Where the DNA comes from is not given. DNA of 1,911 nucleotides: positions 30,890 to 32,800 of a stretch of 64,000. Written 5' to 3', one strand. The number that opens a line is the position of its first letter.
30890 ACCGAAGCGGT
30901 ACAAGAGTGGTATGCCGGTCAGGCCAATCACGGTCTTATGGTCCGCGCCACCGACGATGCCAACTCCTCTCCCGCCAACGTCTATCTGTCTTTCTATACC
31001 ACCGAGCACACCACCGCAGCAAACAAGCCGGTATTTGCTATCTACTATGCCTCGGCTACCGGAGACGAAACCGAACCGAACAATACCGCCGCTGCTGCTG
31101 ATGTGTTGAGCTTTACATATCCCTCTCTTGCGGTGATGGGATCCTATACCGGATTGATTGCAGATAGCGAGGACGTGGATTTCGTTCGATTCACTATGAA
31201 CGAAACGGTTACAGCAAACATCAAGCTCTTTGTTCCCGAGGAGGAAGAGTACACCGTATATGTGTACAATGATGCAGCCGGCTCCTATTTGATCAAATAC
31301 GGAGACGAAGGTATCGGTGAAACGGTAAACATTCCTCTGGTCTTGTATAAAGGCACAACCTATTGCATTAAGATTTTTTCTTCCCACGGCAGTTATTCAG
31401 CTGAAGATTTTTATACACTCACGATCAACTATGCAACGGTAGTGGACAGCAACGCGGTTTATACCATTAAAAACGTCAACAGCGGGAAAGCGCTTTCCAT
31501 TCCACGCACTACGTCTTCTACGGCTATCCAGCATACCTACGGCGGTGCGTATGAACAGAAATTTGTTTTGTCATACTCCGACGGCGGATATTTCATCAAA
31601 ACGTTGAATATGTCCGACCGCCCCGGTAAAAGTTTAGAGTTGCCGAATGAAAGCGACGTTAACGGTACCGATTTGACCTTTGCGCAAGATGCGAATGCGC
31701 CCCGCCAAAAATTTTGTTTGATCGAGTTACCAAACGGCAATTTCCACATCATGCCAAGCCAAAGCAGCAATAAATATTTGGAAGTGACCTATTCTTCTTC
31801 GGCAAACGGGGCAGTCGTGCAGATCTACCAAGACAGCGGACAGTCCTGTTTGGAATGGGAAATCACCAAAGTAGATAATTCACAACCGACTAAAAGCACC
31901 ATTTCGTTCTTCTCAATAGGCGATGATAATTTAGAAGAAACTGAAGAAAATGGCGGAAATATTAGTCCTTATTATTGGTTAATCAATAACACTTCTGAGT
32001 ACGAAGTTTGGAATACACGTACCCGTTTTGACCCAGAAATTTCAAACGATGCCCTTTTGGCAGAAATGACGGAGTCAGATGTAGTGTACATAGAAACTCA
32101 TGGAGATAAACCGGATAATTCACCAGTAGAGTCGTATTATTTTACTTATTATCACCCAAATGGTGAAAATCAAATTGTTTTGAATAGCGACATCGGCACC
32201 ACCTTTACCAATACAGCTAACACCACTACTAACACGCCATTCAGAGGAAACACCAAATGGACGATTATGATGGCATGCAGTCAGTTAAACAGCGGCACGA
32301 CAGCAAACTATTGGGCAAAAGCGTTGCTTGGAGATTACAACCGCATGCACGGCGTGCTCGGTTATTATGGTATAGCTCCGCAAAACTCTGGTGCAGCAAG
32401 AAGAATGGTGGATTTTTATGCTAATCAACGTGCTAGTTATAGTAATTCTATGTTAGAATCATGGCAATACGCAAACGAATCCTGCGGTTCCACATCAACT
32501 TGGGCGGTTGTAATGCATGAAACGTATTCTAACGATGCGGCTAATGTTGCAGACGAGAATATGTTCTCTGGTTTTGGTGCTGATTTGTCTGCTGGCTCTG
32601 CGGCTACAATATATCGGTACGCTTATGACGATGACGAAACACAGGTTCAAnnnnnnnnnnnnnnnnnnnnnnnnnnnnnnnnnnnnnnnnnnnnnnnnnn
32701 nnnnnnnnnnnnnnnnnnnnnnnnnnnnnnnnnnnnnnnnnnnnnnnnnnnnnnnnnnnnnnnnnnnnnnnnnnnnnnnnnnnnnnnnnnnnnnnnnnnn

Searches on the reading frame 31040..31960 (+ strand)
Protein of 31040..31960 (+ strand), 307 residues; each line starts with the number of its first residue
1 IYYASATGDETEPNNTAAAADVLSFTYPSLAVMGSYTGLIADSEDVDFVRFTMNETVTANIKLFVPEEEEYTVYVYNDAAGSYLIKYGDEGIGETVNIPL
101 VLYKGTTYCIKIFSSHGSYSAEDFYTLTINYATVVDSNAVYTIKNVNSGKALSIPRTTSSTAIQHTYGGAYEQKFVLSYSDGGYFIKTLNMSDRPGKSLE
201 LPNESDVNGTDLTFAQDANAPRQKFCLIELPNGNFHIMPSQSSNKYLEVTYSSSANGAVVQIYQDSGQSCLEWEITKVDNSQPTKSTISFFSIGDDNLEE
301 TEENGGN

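Call 47: search_protein_families(library=pfam, proteins=[window:31040-31960:+], max_evalue=10)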
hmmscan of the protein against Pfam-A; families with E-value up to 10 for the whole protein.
window:31040-31960:+ (307 aa): 5 families
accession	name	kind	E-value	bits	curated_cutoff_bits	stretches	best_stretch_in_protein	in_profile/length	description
PF14200.12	RicinB_lectin_2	-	2.7e-24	86.1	25.6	3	173-263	3-89/89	Ricin-type beta-trefoil lectin domain-like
PF00652.28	Ricin_B_lectin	-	0.013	16.1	29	1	140-273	2-126/126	Ricin-type beta-trefoil lectin domain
PF24318.1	DUF7490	-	0.024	14.7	27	1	33-74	44-85/106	Domain of unknown function (DUF7490)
PF16569.11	GramPos_pilinBB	-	0.065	14.5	30.5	0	54-146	2-105/116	Gram-positive pilin backbone subunit 2, Cna-B-like domain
PF03498.20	CDtoxinA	-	0.1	12.6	22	1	207-275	46-112/149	Cytolethal distending toxin A/C domain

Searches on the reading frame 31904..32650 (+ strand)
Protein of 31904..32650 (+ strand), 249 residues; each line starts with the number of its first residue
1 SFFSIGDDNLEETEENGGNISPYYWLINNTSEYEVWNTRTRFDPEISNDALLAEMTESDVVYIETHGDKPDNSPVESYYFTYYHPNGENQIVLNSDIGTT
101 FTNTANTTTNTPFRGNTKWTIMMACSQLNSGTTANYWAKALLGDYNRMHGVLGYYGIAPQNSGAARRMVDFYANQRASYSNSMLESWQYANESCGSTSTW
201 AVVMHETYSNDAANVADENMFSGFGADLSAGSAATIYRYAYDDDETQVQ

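Call 61: predict_structure(protein=window:31904-32650:+)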
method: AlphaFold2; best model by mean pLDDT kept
length: 249 residues; sequences in the alignment: 1
mean_pLDDT: 42.0   pTM: 0.40
mean pLDDT of the five models: 42.0, 36.4, 31.0, 30.3, 24.5
residues with pLDDT >= 90: 0; 70-90: 0; 50-70: 63; < 50: 186
segments of 3 or more residues with pLDDT < 50: 1-133, 144-151, 177-179, 205-221, 223-225, 227-232, 239-249
pLDDT, mean of each block of 10 residues (from residue 1): 27 33 37 29 37 41 41 38 37 29 24 29 46 50 48 55 62 54 53 53 46 42 48 51 40
secondary structure, 60 per line:
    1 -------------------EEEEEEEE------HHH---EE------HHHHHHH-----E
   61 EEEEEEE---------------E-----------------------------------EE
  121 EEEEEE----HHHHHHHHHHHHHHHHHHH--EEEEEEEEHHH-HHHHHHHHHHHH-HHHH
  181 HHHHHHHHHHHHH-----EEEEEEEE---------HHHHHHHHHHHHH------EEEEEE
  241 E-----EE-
elements in order: E20-27 H48-54 E60-67 E119-126 H131-149 E152-159 H164-175 H177-193 E199-206 H216-228 E235-241
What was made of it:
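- Tried and rejected: A single-sequence model of the big protein's C-terminal domain was useless (pLDDT 42, call 61).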
